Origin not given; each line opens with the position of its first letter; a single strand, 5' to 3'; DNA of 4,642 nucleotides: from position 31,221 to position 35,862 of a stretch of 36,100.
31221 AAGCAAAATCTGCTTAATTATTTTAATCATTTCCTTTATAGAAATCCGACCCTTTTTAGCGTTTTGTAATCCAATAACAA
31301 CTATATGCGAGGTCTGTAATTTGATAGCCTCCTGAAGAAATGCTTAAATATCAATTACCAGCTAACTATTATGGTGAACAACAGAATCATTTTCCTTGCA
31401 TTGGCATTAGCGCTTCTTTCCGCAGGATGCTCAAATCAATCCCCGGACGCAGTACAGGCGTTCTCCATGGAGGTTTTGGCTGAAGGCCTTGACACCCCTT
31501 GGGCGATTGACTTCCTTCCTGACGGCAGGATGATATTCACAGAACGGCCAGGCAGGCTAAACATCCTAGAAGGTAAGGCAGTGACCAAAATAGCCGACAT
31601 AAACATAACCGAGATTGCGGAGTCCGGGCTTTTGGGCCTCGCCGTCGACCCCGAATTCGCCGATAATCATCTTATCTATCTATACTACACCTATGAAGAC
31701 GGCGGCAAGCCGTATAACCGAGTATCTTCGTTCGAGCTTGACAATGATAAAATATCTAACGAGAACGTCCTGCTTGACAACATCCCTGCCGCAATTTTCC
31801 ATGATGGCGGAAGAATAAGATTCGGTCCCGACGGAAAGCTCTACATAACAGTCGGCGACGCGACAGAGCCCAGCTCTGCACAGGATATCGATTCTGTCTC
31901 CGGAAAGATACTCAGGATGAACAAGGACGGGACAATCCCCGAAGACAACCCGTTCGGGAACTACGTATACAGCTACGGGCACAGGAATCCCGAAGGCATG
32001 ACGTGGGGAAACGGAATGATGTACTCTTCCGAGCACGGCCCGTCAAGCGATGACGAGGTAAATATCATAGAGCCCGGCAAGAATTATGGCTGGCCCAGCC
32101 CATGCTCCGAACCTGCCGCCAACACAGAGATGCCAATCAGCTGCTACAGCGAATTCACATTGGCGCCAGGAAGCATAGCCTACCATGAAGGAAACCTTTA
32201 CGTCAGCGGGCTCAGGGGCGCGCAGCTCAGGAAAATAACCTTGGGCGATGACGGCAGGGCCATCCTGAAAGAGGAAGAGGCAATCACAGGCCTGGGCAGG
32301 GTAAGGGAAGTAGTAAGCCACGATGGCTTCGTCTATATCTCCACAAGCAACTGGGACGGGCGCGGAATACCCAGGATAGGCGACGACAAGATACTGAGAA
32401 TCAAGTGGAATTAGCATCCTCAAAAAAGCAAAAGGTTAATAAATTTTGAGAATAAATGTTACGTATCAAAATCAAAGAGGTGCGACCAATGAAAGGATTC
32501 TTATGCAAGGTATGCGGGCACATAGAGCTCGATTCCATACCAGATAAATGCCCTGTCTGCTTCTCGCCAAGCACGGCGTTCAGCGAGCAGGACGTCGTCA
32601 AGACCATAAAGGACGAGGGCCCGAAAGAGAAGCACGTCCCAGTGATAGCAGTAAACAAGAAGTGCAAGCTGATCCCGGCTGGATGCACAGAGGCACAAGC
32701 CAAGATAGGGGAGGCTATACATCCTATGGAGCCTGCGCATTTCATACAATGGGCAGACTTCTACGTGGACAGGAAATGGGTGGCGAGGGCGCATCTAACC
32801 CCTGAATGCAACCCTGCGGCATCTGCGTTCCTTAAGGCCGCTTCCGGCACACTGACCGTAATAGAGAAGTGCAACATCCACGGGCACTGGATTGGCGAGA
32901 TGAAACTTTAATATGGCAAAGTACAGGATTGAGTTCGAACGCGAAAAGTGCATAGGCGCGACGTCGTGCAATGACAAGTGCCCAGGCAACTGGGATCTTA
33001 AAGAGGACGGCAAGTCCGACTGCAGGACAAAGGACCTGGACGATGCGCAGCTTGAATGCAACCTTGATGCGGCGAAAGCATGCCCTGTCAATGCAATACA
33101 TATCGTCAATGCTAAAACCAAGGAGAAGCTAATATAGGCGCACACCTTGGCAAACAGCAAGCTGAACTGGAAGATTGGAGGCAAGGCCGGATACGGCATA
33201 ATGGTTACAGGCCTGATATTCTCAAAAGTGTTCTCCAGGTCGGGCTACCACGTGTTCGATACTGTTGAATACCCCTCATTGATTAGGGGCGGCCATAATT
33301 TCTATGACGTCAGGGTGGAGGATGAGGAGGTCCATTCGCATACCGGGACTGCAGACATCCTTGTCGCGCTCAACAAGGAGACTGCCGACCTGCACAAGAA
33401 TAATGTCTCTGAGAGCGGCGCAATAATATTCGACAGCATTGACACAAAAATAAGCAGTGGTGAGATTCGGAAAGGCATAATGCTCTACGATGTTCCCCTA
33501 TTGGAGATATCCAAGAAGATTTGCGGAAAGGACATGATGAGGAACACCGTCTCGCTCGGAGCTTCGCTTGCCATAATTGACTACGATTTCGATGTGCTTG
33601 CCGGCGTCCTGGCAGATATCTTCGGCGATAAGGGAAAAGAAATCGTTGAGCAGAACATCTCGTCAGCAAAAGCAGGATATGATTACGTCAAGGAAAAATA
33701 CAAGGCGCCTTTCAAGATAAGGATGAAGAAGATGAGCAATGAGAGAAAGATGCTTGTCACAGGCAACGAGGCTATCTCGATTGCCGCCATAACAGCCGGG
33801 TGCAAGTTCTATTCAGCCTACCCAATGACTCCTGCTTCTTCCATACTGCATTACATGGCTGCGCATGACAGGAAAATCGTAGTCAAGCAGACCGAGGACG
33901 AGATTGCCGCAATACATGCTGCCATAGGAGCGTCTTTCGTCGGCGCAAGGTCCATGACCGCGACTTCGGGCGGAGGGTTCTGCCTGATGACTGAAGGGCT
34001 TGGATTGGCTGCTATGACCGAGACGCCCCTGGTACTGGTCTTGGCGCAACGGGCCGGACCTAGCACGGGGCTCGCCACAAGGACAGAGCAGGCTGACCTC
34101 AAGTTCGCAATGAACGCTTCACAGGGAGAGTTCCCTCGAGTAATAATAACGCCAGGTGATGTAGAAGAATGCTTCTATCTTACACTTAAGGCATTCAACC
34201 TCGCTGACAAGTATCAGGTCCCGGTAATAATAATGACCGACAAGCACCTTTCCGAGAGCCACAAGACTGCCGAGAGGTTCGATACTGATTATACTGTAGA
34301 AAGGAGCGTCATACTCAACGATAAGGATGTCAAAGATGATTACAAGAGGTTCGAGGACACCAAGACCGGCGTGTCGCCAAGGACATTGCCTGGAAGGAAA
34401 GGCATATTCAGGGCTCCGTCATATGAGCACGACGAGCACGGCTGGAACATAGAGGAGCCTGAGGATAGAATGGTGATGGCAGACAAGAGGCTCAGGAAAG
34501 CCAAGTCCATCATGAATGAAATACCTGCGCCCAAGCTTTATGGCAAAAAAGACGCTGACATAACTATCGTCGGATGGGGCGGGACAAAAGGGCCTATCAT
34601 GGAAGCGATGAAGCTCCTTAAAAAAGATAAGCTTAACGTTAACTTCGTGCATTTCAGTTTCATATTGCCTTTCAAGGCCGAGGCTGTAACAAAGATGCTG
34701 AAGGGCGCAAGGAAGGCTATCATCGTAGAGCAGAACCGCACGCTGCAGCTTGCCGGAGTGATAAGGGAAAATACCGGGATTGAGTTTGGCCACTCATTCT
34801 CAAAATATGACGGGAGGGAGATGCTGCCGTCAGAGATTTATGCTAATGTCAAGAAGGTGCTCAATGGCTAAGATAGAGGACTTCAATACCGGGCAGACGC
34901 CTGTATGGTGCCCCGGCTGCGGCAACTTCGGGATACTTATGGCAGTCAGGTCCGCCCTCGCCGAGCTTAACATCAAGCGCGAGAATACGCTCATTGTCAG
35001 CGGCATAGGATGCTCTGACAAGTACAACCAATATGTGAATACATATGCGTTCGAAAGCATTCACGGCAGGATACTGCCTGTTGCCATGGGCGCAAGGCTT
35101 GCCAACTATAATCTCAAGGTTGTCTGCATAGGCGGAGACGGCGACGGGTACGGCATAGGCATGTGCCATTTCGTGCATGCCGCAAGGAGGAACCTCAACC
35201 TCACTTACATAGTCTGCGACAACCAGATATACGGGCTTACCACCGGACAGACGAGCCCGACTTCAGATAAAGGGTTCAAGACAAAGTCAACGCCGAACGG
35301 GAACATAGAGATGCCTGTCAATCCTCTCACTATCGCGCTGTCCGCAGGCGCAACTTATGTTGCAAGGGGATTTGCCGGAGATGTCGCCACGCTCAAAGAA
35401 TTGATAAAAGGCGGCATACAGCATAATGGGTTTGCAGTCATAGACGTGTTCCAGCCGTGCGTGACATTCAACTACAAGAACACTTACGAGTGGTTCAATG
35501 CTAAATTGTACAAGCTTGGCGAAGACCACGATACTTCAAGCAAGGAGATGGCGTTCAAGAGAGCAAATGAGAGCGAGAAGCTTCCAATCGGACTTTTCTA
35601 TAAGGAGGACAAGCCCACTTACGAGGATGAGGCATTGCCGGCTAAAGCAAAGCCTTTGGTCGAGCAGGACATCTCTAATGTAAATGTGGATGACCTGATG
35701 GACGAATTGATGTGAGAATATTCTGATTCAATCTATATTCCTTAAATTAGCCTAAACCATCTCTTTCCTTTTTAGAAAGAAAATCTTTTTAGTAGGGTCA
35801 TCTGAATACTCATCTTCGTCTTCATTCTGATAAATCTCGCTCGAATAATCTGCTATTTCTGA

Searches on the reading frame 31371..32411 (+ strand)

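Call 46: search_protein_families(library=pfam, proteins=[window:31371-32411:+], max_evalue=0.001)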
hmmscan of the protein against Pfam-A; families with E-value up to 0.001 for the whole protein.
window:31371-32411:+ (347 aa): 1 family
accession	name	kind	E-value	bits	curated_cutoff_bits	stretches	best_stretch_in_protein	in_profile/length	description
PF07995.17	GSDH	-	1.2e-77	261.9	25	1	40-331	1-329/332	Glucose / Sorbosone dehydrogenase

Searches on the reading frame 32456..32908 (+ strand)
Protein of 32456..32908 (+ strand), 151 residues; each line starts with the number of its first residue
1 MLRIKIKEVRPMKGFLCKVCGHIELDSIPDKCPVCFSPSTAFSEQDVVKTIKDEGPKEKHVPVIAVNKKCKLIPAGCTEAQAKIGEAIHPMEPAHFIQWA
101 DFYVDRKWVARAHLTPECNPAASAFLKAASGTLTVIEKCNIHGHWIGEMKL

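Call 46: search_protein_families(library=pfam, proteins=[window:32456-32908:+], max_evalue=0.001)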
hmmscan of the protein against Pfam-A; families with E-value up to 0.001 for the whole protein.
window:32456-32908:+ (151 aa): 2 families
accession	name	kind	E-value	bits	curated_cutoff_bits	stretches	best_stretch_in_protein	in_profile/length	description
PF01880.24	Desulfoferrodox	-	1.1e-16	61.6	22.2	1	56-146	5-96/98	Desulfoferrodoxin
PF21349.2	RUBY_RBDX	-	6.2e-09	35.6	26.5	1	17-42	3-29/30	Rubrerythrin, rubredoxin-like domain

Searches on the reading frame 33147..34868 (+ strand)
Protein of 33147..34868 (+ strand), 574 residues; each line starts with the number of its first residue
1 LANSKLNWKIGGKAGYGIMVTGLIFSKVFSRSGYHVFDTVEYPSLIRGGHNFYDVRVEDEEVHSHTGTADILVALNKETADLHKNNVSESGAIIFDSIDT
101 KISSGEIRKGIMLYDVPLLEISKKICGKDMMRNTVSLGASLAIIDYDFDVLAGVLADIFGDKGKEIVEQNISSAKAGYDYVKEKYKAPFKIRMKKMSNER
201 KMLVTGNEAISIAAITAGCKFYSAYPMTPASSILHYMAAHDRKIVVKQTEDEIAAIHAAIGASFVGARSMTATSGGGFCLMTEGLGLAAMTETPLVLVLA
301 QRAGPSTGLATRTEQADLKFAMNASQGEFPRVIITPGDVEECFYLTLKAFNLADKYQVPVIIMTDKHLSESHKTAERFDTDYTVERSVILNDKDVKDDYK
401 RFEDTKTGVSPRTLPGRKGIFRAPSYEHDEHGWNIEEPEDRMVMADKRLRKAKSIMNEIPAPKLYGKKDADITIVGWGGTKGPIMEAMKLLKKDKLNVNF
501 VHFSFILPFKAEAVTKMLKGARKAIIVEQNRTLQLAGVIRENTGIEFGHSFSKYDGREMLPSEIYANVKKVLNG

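Call 46: search_protein_families(library=pfam, proteins=[window:33147-34868:+], max_evalue=0.001)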
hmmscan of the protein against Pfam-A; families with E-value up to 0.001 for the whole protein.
window:33147-34868:+ (574 aa): 5 families
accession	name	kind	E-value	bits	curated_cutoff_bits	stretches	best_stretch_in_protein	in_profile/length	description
PF01855.24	POR_N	-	6e-58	196.7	27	1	213-444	2-228/231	Pyruvate flavodoxin/ferredoxin oxidoreductase, thiamine diP-bdg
PF01558.24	POR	-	4e-31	108.9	27.4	1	14-179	1-173/173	Pyruvate ferredoxin/flavodoxin oxidoreductase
PF02780.25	Transketolase_C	-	5.3e-07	30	25.9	1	468-531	8-71/124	Transketolase, C-terminal domain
PF17147.9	PFOR_II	-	1e-05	26.3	27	1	470-542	1-73/102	Pyruvate:ferredoxin oxidoreductase core domain II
PF02776.23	TPP_enzyme_N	-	0.00015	22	26.8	1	210-308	7-106/119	Thiamine pyrophosphate enzyme, N-terminal TPP binding domain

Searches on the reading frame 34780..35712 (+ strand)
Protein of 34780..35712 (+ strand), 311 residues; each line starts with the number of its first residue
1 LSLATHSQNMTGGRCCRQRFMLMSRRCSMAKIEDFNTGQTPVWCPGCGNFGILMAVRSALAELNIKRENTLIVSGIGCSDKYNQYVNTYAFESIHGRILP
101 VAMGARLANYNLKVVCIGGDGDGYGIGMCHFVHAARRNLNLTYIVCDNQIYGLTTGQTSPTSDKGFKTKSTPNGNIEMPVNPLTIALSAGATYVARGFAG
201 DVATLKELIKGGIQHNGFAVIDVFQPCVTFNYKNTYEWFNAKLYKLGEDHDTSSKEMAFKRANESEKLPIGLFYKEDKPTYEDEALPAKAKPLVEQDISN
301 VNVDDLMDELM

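Call 46: search_protein_families(library=pfam, proteins=[window:34780-35712:+], max_evalue=0.001)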
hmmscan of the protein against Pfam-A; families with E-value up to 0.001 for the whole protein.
window:34780-35712:+ (311 aa): 2 families
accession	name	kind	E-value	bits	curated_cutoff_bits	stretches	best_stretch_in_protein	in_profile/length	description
PF02775.26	TPP_enzyme_C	-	3.3e-30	105.3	21.9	1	77-223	3-151/151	Thiamine pyrophosphate enzyme, C-terminal TPP binding domain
PF12367.13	PFO_beta_C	-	6.1e-22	77.9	24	1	227-284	1-60/66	Pyruvate ferredoxin oxidoreductase beta subunit C terminal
